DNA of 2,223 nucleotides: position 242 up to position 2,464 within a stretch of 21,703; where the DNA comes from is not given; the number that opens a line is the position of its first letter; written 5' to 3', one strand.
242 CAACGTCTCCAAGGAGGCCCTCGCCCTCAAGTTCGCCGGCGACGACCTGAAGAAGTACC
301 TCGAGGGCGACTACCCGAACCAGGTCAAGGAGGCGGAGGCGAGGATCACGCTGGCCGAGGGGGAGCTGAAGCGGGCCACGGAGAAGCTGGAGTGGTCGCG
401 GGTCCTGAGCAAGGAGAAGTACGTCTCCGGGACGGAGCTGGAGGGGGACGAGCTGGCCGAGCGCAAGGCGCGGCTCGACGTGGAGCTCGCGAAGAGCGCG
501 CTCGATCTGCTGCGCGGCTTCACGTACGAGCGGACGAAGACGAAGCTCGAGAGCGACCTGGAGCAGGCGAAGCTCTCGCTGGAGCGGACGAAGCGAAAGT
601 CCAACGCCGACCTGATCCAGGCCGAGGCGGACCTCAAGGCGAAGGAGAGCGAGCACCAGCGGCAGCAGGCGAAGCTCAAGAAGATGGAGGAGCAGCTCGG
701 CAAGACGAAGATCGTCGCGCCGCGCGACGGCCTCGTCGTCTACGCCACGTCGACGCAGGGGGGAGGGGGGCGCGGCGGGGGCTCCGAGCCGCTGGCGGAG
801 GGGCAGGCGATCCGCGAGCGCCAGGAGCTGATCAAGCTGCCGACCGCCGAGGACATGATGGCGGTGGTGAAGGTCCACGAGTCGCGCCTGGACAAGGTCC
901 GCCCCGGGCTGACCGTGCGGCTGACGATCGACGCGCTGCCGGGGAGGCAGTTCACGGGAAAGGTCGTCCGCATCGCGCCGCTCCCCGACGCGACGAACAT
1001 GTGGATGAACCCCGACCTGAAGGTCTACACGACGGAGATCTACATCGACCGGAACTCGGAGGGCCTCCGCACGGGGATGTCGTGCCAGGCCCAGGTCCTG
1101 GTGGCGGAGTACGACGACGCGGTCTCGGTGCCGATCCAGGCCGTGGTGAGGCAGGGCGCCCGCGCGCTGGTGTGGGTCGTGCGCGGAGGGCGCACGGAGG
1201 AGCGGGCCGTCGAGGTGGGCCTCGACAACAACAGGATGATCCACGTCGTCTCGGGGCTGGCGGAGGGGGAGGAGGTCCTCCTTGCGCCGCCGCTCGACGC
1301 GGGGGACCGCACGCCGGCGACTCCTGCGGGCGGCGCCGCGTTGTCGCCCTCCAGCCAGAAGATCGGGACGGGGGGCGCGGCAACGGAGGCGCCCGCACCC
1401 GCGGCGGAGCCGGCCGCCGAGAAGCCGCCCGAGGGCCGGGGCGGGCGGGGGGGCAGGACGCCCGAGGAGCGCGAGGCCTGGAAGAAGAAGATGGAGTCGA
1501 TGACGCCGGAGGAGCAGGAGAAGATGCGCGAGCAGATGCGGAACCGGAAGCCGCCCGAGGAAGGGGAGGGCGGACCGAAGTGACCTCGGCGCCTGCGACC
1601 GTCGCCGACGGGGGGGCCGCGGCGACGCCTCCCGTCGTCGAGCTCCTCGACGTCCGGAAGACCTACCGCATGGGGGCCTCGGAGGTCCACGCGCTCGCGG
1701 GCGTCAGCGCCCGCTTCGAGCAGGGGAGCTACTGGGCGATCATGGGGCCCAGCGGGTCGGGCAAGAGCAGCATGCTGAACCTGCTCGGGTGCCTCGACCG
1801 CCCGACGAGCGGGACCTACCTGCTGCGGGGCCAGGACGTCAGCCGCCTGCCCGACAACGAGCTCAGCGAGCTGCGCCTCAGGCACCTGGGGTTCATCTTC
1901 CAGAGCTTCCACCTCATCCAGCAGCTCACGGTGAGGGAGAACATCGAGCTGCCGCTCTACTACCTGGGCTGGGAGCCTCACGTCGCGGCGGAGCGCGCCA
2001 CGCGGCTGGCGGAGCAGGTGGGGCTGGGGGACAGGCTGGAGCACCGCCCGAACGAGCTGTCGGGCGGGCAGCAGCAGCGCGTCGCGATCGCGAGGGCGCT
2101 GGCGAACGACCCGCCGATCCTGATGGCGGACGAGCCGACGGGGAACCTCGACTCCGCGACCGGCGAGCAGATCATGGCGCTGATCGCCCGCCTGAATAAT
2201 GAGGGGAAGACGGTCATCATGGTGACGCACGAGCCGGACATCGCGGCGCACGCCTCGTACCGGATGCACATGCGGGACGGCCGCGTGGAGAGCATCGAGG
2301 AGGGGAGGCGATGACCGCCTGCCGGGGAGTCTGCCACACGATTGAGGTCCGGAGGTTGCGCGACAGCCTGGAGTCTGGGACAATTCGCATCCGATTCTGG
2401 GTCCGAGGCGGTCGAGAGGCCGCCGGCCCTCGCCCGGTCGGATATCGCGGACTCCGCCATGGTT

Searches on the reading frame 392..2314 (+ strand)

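Call 17: search_protein_families(library=pfam, proteins=[window:392-2314:+], max_evalue=0.001)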
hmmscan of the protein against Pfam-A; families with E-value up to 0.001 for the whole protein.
window:392-2314:+ (640 aa): 2 families
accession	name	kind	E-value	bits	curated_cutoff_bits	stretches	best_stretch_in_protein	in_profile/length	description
PF00005.33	ABC_tran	-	9.2e-33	114.2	25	1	436-583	2-136/137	ABC transporter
PF02463.25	SMC_N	-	2.3e-05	24.3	40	0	447-623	26-207/220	RecF/RecN/SMC N terminal domain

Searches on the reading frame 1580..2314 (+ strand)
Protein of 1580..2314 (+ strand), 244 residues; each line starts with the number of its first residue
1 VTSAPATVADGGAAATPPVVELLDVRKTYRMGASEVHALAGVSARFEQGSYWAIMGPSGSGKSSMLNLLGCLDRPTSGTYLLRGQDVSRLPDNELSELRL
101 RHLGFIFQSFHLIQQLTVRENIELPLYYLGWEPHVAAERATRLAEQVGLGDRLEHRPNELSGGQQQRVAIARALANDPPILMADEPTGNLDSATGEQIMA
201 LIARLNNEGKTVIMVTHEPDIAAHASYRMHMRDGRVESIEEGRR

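Call 58: find_homologous_proteins(query=window:1580-2314:+)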
Query window:1580-2314:+ (244 aa): 8000 proteins with E <= 0.001 among 8000 candidates; the best 120 are listed.
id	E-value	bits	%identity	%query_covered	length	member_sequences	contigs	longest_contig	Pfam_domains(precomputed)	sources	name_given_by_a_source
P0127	5.8e-157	538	100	100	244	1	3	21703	PF00005.34,PF02463.26,PF13304.13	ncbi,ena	-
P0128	1.2e-139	481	93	93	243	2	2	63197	PF00005.34,PF02463.26,PF13304.13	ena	-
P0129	6.3e-121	420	80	95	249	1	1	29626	PF00005.34,PF02463.26,PF13304.13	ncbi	-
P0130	9.8e-121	420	83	92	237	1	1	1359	PF00005.34,PF02463.26,PF13304.13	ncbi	-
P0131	4.9e-113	394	74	98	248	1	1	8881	PF00005.34,PF02463.26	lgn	-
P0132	3.4e-112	392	78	93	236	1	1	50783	PF00005.34,PF13304.13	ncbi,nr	ncbi:MAG: ABC transporter ATP-binding protein [Planctomycetes bacterium]|nr:ABC transporter ATP-bind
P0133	2.3e-111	389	94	78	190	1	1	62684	PF00005.34,PF02463.26,PF13304.13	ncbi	-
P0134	3.6e-110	385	77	92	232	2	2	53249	PF00005.34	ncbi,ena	-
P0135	9.9e-110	384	72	98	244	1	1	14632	PF00005.34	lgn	-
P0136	1.6e-108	380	72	95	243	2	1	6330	PF00005.34,PF02463.26,PF13304.13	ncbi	ncbi:MAG: ABC transporter ATP-binding protein [Phycisphaeraceae bacterium]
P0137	2.3e-108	379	76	91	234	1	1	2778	PF00005.34,PF02463.26,PF13304.13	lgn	-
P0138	5.3e-108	378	75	92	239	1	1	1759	PF00005.34,PF13304.13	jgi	jgi:putative ABC transport system ATP-binding protein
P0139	8.7e-108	377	74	91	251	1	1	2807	PF00005.34,PF02463.26,PF13304.13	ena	-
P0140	1.3e-107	377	71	98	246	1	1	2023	PF00005.34,PF02463.26,PF13304.13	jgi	jgi:putative ABC transport system ATP-binding protein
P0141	5.0e-107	375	75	91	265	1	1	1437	PF00005.34,PF13304.13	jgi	jgi:putative ABC transport system ATP-binding protein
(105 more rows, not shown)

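Call 59: find_encoding_contigs(protein=P0128, flank=10000, max_places=3)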
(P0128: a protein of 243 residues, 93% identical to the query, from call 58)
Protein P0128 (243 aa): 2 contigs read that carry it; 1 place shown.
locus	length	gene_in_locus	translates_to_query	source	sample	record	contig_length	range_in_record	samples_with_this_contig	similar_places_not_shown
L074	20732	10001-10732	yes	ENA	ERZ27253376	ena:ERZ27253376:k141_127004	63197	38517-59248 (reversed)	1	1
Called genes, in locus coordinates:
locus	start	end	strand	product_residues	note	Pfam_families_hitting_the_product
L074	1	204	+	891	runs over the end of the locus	PF00069:Pkinase, PF07714:PK_Tyr_Ser-Thr, PF03109:ABC1 (weak), PF00515:TPR_1 (faint), PF07719:TPR_2 (faint), PF13371:TPR_9 (faint), PF13414:TPR_11 (faint)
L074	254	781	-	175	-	-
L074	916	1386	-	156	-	-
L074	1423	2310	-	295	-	-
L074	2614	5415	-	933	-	PF00069:Pkinase, PF07714:PK_Tyr_Ser-Thr, PF01636:APH (weak), PF03109:ABC1 (weak), PF13371:TPR_9 (faint), PF07719:TPR_2 (faint), PF00515:TPR_1 (faint), PF13432:TPR_16 (weak)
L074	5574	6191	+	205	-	-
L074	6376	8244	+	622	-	PF02321:OEP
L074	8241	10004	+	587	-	PF25954:Beta-barrel_RND_2 (weak), PF25990:Beta-barrel_YknX, PF25989:YknX_C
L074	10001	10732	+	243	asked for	PF00005:ABC_tran, PF02463:SMC_N (faint), PF13304:AAA_21 (faint)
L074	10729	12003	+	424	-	PF12704:MacB_PCD, PF02687:FtsX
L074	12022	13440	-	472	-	PF13180:PDZ_2 (weak), PF17820:PDZ_6 (weak), PF19805:DUF6288, PF13249:SQHop_cyclase_N (faint)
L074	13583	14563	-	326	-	PF00561:Abhydrolase_1, PF12697:Abhydrolase_6 (weak)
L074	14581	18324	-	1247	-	-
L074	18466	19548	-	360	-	PF00069:Pkinase, PF07714:PK_Tyr_Ser-Thr, PF03109:ABC1 (weak)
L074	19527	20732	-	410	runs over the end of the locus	PF00069:Pkinase, PF07714:PK_Tyr_Ser-Thr, PF01636:APH (faint)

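Call 60: find_encoding_contigs(protein=P0133, flank=10000, max_places=3)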
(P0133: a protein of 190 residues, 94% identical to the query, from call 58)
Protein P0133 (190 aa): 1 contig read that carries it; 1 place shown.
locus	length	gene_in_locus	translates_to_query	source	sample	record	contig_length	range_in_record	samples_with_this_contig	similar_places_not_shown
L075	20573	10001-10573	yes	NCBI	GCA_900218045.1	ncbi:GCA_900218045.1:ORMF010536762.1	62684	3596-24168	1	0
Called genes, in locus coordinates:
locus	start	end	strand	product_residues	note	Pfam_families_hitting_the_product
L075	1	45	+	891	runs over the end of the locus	PF00069:Pkinase, PF07714:PK_Tyr_Ser-Thr, PF03109:ABC1 (weak), PF00515:TPR_1 (faint), PF07719:TPR_2 (faint), PF13371:TPR_9 (faint), PF13414:TPR_11 (faint)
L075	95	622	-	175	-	-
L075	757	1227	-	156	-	-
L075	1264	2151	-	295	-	-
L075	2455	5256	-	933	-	PF00069:Pkinase, PF07714:PK_Tyr_Ser-Thr, PF01636:APH (weak), PF03109:ABC1 (weak), PF13371:TPR_9 (faint), PF07719:TPR_2 (faint), PF00515:TPR_1 (faint), PF13432:TPR_16 (weak)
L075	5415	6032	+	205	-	-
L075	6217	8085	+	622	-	PF02321:OEP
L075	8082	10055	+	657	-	PF25954:Beta-barrel_RND_2 (weak), PF25990:Beta-barrel_YknX, PF25989:YknX_C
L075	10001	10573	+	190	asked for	PF00005:ABC_tran, PF02463:SMC_N (faint), PF13304:AAA_21 (faint)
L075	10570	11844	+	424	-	PF12704:MacB_PCD, PF02687:FtsX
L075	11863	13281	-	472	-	PF13180:PDZ_2 (weak), PF17820:PDZ_6 (weak), PF19805:DUF6288, PF13249:SQHop_cyclase_N (faint)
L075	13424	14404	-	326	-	PF00561:Abhydrolase_1, PF12697:Abhydrolase_6 (weak)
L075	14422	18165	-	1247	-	-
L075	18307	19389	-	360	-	PF00069:Pkinase, PF07714:PK_Tyr_Ser-Thr, PF03109:ABC1 (weak)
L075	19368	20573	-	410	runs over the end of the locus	PF00069:Pkinase, PF07714:PK_Tyr_Ser-Thr, PF01636:APH (faint)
